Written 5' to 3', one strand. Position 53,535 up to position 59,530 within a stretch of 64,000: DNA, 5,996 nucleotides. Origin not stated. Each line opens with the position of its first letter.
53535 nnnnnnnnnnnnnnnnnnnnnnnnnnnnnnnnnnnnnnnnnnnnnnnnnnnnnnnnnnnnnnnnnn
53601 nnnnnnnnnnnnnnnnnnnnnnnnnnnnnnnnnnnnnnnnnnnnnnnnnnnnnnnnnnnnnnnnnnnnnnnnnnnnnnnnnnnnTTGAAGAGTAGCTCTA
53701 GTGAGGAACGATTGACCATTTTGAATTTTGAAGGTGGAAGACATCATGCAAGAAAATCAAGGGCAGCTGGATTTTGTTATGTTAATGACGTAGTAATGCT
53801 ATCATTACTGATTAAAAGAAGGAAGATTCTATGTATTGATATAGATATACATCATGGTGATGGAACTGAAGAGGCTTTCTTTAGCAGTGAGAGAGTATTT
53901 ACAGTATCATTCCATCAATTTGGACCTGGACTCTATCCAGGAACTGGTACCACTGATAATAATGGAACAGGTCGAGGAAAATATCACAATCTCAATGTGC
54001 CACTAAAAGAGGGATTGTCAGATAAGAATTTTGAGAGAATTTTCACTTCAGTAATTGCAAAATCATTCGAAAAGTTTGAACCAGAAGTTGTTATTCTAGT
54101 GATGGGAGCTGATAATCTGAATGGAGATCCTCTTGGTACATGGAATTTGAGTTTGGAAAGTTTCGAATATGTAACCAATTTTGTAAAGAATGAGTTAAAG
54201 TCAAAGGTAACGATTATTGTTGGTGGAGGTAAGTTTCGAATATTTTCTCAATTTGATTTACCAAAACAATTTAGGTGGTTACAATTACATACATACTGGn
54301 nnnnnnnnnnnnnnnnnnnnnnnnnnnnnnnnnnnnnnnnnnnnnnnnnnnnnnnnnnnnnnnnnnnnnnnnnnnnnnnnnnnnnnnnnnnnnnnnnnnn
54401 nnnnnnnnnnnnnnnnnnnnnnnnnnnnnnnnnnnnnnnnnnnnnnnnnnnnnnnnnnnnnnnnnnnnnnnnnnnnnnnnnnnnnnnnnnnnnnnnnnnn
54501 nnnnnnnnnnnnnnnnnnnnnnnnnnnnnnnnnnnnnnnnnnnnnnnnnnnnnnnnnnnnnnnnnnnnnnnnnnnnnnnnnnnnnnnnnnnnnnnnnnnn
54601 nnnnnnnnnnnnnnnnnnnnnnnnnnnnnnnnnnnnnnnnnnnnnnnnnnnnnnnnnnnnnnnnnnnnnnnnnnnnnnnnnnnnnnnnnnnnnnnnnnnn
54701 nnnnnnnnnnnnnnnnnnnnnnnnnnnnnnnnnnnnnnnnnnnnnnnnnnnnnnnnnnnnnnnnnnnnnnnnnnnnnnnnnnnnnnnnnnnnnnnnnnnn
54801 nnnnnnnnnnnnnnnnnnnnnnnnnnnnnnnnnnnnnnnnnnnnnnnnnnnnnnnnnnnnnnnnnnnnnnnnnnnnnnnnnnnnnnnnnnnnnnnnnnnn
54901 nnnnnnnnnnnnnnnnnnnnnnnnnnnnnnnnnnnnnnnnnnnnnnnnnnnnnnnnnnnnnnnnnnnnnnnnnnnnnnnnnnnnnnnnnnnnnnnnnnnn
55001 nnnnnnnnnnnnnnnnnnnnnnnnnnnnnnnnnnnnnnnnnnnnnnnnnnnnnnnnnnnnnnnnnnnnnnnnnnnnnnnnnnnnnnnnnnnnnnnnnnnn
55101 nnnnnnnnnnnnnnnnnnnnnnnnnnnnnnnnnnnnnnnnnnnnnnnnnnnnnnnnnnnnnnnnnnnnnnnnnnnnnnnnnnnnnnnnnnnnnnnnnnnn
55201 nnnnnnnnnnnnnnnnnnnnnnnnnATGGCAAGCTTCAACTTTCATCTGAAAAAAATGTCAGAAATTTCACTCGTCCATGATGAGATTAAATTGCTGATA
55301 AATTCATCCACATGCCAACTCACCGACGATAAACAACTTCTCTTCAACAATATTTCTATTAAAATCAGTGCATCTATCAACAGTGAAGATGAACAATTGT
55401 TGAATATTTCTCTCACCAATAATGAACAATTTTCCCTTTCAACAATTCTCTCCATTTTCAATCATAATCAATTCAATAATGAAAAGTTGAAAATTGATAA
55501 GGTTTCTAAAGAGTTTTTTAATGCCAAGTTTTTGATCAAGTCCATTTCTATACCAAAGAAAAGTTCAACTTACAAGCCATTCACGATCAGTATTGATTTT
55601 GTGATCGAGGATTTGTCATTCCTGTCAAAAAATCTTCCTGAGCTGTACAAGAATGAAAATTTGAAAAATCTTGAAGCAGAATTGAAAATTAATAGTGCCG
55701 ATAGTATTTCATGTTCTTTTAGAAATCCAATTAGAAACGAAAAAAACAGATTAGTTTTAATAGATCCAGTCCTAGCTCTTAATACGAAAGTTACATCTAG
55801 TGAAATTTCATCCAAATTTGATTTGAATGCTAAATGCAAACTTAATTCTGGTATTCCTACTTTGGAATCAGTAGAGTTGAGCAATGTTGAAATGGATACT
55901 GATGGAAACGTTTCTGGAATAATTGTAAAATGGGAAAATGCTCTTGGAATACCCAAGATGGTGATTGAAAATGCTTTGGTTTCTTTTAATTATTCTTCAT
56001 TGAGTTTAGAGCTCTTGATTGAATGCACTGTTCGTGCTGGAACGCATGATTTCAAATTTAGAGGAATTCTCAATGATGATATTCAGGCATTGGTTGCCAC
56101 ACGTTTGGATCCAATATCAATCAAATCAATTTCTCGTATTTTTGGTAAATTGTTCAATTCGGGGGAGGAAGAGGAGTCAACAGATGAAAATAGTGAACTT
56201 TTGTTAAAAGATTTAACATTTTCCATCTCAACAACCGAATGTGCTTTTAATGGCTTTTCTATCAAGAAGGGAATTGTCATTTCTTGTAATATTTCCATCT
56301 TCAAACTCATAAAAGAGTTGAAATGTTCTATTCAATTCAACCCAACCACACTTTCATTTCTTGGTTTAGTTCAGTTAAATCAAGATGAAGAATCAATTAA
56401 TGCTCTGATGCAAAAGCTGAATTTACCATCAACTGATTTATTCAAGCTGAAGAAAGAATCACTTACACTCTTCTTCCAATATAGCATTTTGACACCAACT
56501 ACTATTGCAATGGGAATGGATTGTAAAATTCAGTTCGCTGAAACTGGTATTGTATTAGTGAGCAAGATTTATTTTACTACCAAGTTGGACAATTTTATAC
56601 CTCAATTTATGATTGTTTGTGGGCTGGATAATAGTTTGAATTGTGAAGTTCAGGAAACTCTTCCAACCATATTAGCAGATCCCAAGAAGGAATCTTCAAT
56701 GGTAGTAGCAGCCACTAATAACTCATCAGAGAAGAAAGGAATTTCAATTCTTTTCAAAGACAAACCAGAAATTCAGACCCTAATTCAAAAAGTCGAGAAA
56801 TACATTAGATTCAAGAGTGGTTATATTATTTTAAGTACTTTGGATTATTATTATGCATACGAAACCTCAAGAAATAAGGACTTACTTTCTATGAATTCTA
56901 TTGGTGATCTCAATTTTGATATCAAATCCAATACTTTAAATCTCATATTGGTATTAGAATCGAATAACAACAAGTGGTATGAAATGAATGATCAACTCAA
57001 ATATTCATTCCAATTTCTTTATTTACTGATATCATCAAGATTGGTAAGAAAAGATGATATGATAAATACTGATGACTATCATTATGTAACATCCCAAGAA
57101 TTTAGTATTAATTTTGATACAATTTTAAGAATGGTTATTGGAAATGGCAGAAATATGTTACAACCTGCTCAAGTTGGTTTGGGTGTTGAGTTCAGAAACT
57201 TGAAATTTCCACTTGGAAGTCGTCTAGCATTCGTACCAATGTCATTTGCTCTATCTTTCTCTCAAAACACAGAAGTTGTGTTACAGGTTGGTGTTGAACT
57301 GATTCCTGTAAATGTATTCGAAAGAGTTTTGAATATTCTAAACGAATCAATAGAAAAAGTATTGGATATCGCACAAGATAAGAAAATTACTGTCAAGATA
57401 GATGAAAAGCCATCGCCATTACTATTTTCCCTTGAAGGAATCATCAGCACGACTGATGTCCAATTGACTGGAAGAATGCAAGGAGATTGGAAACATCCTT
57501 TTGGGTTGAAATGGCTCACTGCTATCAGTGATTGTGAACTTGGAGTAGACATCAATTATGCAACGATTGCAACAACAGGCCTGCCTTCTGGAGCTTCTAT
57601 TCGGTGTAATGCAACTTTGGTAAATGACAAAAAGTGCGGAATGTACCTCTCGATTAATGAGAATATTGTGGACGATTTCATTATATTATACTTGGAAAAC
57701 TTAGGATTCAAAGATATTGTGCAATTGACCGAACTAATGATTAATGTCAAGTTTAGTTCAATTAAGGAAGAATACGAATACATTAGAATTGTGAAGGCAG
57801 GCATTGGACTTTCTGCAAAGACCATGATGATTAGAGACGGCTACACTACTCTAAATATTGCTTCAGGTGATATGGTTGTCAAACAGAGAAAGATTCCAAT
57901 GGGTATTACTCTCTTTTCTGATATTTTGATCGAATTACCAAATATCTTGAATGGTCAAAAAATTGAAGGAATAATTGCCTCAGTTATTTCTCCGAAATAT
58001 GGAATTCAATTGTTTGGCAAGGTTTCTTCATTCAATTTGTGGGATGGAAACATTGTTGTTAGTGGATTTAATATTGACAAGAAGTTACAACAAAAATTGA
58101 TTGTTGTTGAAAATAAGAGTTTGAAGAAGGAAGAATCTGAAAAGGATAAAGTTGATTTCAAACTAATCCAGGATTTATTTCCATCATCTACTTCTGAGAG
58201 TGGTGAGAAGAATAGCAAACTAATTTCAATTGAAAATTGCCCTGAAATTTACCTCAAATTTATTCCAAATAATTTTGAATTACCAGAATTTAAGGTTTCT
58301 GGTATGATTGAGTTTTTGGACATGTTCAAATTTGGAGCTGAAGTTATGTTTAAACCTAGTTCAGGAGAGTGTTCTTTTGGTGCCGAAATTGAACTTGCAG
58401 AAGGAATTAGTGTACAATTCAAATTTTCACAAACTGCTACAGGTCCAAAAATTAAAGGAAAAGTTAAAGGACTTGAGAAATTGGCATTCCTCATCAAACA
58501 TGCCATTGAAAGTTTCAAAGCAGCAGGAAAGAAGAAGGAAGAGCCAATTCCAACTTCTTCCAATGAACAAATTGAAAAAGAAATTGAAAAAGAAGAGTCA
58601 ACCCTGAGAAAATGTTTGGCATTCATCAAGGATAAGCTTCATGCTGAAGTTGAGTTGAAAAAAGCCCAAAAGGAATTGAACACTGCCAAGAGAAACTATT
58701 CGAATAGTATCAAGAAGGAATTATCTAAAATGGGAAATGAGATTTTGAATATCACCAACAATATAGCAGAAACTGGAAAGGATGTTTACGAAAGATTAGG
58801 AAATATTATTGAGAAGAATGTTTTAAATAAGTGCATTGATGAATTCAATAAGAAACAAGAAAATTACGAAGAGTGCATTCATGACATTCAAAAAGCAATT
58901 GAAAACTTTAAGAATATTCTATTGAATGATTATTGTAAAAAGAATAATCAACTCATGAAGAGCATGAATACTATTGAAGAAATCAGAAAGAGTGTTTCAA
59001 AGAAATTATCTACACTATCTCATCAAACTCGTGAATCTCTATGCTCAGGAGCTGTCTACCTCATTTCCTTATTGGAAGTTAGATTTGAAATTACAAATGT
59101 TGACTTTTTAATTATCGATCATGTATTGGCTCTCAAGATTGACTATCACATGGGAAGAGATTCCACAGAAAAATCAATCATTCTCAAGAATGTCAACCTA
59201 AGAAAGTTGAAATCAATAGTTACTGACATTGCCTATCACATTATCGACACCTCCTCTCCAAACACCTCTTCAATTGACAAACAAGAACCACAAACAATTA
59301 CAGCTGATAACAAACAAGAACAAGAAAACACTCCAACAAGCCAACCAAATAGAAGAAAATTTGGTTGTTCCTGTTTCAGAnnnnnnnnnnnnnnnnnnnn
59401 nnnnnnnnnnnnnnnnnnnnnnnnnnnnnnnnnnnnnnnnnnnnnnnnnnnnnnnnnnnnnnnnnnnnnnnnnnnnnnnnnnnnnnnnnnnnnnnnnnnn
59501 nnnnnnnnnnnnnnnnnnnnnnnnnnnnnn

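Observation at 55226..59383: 1385-aa intronless orphan ORF, the largest gene in the window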

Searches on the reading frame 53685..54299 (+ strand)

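Call 44: search_protein_families(library=pfam, proteins=[window:53685-54299:+], max_evalue=0.001)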
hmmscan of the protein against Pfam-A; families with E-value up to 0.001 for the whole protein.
window:53685-54299:+ (205 aa): 1 family
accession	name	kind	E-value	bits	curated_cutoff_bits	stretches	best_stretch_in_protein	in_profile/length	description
PF00850.24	Hist_deacetyl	-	2.9e-56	191.4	27.9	1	12-182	105-281/298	Histone deacetylase domain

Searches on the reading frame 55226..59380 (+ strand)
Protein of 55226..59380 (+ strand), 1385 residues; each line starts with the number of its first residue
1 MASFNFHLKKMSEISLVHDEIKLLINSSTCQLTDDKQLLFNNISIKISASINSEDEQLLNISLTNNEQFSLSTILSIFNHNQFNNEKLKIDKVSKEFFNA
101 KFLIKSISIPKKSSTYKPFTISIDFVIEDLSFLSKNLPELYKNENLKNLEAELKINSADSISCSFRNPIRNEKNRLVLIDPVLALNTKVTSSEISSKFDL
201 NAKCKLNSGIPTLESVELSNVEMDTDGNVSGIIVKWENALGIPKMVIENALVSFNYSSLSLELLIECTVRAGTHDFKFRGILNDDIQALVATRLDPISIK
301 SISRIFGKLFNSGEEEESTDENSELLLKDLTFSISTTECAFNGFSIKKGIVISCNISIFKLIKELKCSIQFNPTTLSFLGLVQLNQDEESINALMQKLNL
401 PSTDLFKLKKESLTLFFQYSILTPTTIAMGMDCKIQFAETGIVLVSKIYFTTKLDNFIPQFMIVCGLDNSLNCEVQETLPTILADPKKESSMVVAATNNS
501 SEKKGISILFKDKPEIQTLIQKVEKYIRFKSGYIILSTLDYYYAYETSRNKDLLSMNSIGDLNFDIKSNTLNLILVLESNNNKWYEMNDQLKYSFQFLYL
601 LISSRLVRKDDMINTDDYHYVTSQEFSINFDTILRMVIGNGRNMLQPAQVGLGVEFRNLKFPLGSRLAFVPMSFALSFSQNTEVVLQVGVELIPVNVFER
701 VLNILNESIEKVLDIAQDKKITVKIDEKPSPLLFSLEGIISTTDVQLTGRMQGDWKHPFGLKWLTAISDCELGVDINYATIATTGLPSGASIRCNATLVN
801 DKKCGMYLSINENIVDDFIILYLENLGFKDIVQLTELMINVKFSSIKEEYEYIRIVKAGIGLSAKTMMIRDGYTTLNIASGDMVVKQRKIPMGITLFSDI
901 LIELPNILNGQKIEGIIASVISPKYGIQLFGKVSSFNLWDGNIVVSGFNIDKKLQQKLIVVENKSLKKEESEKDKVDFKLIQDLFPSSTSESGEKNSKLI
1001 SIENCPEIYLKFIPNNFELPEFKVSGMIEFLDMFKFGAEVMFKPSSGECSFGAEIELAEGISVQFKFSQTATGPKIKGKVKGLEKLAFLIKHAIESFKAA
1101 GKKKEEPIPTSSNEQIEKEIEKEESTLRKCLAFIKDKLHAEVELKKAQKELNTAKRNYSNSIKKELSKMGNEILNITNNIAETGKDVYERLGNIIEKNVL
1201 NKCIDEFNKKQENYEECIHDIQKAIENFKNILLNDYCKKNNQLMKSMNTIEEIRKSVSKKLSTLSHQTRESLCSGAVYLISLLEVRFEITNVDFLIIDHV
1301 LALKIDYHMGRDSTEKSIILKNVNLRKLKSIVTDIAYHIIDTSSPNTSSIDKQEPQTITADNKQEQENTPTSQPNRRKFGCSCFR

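Call 3: search_protein_families(library=pfam, proteins=[window:55226-59380:+], max_evalue=1)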
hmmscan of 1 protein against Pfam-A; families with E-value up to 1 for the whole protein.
window:55226-59380:+ (1385 aa): 2 families
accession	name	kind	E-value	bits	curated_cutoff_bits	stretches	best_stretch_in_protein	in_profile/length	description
PF06393.16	BID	-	0.054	13.5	25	1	1124-1248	28-153/191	BH3 interacting domain (BID)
PF05811.18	DUF842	-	0.19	11.9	25.1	1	1110-1181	58-129/131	Eukaryotic protein of unknown function (DUF842)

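Call 4: search_solved_structures(query=window:55226-59380:+, max_evalue=1)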
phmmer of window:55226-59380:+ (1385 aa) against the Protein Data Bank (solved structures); distinct sequences matched with E-value up to 1: 1.
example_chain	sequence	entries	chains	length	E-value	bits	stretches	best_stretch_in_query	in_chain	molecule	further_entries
9i1r_J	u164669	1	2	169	0.27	12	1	468-517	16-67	Allophycocyanin beta-18 subunit apoprotein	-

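Call 5: find_homologous_proteins(query=window:55226-59380:+)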
Query window:55226-59380:+ (1385 aa): 1 proteins with E <= 0.001 among 8000 candidates.
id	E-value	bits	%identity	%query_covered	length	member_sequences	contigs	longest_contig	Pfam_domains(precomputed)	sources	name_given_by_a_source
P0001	0.0e+0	2994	100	99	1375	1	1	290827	-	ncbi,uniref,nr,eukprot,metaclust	ncbi:predicted protein [Naegleria gruberi]|uniref:Predicted protein n=1 Tax=Naegleria gruberi TaxID=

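Call 48: list_cluster_members(proteins=[P0001, P0015, P0019, P0022, P0031, P0033, P0035, P0020, P0027, P0013])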
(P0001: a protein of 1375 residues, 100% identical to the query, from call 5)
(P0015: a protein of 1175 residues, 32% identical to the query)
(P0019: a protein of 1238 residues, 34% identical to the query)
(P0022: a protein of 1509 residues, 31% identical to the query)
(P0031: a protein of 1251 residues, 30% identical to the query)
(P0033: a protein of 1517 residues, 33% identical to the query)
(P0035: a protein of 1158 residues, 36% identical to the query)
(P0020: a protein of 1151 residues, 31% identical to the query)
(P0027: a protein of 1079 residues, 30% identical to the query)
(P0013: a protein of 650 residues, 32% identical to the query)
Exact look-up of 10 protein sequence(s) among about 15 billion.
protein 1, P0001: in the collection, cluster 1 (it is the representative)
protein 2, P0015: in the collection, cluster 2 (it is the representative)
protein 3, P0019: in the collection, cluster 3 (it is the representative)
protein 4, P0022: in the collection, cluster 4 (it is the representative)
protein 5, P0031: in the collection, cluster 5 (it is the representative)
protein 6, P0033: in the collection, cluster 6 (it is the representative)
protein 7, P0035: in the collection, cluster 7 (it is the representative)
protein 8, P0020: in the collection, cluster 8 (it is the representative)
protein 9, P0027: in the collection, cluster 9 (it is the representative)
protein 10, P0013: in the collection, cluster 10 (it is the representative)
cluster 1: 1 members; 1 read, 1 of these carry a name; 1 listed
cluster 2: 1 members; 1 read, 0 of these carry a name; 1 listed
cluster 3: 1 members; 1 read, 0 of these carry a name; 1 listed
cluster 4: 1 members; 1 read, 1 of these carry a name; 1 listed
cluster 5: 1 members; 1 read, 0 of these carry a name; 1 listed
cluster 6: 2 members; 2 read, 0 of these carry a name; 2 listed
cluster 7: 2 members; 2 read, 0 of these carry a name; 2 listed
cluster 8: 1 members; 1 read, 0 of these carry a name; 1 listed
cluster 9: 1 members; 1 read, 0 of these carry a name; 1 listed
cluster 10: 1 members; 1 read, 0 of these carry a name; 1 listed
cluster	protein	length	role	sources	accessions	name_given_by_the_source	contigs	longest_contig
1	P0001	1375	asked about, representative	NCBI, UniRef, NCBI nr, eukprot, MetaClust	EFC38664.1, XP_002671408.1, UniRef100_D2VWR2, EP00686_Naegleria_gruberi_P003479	predicted protein [Naegleria gruberi] | Predicted protein n=1 Tax=Naegleria gruberi TaxID=5762 RepID=D2VWR2_NAEGR | uncharacterized protein NAEGRDRAFT_81503 [Naegleria gruberi]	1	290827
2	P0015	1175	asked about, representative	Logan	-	-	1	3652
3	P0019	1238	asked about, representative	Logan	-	-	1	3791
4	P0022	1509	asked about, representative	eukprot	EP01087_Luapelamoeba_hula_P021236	TRINITY_DN7388_c0_g1_i1.p1 TRINITY_DN7388_c0_g1~~TRINITY_DN7388_c0_g1_i1.p1 ORF ...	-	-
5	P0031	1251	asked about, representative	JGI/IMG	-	-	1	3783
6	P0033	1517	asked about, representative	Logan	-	-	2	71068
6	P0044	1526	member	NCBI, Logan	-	-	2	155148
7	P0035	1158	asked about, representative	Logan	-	-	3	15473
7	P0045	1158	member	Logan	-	-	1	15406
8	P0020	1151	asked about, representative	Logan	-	-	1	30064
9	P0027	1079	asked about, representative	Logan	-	-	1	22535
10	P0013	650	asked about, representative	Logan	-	-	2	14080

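Call 55: predict_structure(alignment_id=A2)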
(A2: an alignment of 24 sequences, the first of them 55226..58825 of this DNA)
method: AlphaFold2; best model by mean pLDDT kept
length: 1200 residues; sequences in the alignment: 24
mean_pLDDT: 65.4   pTM: 0.51
mean pLDDT of the five models: 65.4, 63.5, 61.8, 61.7, 59.4
residues with pLDDT >= 90: 11; 70-90: 559; 50-70: 413; < 50: 217
segments of 3 or more residues with pLDDT < 50: 1-62, 111-117, 320-322, 470-501, 545-551, 606-609, 612-624, 715-726, 871-886, 969-977, 988-1001, 1073-1075, 1103-1115, 1191-1200
pLDDT, mean of each block of 10 residues (from residue 1): 28 25 23 26 27 31 56 67 55 71 73 50 75 64 63 72 68 69 67 56 76 80 76 83 77 74 82 83 86 83 69 56 70 88 84 78 75 75 68 65 62 75 70 77 81 78 76 33 31 32 62 78 72 85 50 52 76 81 55 57 49 43 54 86 75 84 72 85 86 62 65 53 52 86 89 78 79 87 84 83 83 75 76 73 59 72 66 37 47 69 68 70 61 74 71 55 53 48 48 37 65 56 76 72 73 65 65 50 64 64 44 53 67 71 76 75 72 67 58 41
secondary structure, 60 per line:
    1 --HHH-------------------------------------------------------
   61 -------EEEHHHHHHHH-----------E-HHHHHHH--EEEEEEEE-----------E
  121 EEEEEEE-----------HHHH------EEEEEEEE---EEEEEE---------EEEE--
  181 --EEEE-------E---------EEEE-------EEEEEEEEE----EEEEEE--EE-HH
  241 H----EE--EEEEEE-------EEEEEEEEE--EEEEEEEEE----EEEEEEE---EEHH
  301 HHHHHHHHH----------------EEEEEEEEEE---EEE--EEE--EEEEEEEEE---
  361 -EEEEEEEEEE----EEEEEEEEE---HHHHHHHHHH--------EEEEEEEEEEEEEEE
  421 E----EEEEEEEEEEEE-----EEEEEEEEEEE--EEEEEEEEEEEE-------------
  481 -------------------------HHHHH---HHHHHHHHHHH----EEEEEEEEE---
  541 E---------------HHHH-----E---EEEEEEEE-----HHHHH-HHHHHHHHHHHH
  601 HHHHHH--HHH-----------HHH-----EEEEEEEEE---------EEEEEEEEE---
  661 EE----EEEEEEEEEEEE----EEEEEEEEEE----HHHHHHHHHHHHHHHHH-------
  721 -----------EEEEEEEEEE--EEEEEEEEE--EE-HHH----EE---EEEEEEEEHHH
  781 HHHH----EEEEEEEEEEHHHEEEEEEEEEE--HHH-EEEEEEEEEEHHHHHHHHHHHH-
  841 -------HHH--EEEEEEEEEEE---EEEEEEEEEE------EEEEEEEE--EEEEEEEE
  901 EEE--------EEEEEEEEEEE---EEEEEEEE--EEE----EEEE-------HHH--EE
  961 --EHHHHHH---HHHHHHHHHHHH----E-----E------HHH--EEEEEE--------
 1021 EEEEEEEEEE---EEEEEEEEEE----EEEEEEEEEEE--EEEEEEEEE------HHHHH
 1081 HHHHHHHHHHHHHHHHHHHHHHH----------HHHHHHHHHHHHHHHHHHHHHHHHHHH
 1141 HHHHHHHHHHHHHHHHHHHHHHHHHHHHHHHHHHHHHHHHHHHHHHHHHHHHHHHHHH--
elements in order (helices of 4 or more, strands of 3 or more residues): E68-70 H71-78 H92-98 E101-108 E120-127 H139-142 E149-156 E160-165 E175-178 E183-186 E204-207 E215-223 E228-233 E250-255 E263-271 E274-282 E287-293 H299-309 E326-335 E339-341 E344-346 E349-357 E362-371 E376-384 H388-397 E406-421 E426-437 E443-453 E456-467 H506-510 H514-524 E529-537 H557-560 E570-577 H583-587 H589-606 E631-639 E649-657 E667-678 E683-692 H697-713 E732-741 E744-752 E770-777 H778-784 E789-798 E802-811 E818-827 H828-839 E853-863 E867-876 E883-890 E893-903 E912-922 E926-933 E936-938 E943-946 H964-969 H973-984 E1007-1012 E1021-1030 E1034-1043 E1048-1058 E1061-1069 H1076-1103 H1114-1198

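Call 57: fold_search(model_id=the predicted structure, library=pdb)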
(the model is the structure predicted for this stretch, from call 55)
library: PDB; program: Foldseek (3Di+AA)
matches with E <= 10: 525; with E <= 0.001: 4
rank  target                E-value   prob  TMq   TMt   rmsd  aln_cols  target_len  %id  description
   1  9e9r                  1.1e-04  0.80  0.09  0.04  41.6      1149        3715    7  The Structure of ApoB100 from Human Low-Density Lipoprotein (released 2024-12-18)
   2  8h1r_D                2.7e-04  0.57  0.10  0.14  24.3      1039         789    7  Crystal structure of LptDE-YifL complex (released 2023-10-25)
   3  9ea7                  4.7e-04  0.60  0.10  0.04  42.5      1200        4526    7  The Structure of ApoB100 from Human Low-Density Lipoprotein (released 2024-12-18)
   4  9kn3_A                5.4e-04  0.41  0.10  0.13  25.7       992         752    7  Cryo-EM structure of LptDEM complex from Escherichia coli (released 2025-07-23)
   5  9bde_A                1.5e-03  0.44  0.09  0.10  39.6      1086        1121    8  Middle Region of Apolipoprotein B 100 bound to Low Density Lipoprotein Receptor (released 2024-12-25)
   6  9a39_MODEL_1_A        1.6e-03  0.54  0.13  0.16  24.9      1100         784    6  Model of E. coli LptD by in-cell photo-crosslinking MS and deep learning (released 2023-02-24)
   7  9rpr_A                1.9e-03  0.44  0.11  0.16  24.2      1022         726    6  Cryo-EM structure of LptDEM complex containing Shigella flexneri LptE and endogenous E. coli LptD and LptM (released 2025-12-10)
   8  9bog_D                2.0e-03  0.84  0.15  0.20  28.2       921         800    8  Structural basis for adhesin secretion by the outer-membrane usher in type 1 pili (released 2024-10-09)
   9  9fy9_D                2.6e-03  0.51  0.12  0.18  27.2       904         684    7  Cryo-EM structure of the type 1 chaperone-usher pilus FimD-tip complex (FimDHGFC) - Conformer 1 (released 2025-06-04)
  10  6sue_F                3.0e-03  0.15  0.10  0.07  29.9      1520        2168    7  Structure of Photorhabdus luminescens Tc holotoxin pore, Mutation TccC3-D651A (released 2019-11-06)
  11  9ia5_A                3.7e-03  0.47  0.11  0.17  23.9       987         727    6  LpDEM from Escherichia coli (released 2025-12-10)
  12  9fxs_D                4.1e-03  0.57  0.13  0.20  26.8       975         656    8  Cryo-EM structure of the type 1 pilus complex including pilus rod and FimI-bound assembly platform after incorporation (released 2025-06-04)
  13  6e14_D                4.3e-03  0.57  0.14  0.20  30.0      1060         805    9  Handover mechanism of the growing pilus by the bacterial outer membrane usher FimD (released 2018-10-17)
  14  9ia2_A                7.0e-03  0.15  0.09  0.11  27.1       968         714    6  LpDEM from Escherichia coli (released 2025-12-10)
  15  9ia0_A                7.3e-03  0.21  0.10  0.13  26.7       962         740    7  LpDE from Escherichia coli (released 2025-12-10)
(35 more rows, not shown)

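Call 69: search_protein_families(library=padloc, proteins=[window:55226-59380:+], max_evalue=0.01)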
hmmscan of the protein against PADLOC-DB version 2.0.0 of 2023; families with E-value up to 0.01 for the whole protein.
window:55226-59380:+ (1385 aa): 0 families

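Call 70: search_protein_families(library=phrogs, proteins=[window:55226-59380:+], max_evalue=0.01)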
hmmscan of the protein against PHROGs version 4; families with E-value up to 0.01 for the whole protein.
window:55226-59380:+ (1385 aa): 2 families
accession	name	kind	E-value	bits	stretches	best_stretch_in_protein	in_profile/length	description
phrog_37475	-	unknown function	0.0029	18.5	0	1177-1253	46-123/186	-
phrog_788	-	tail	0.0064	17.3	0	1116-1266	142-290/297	tail protein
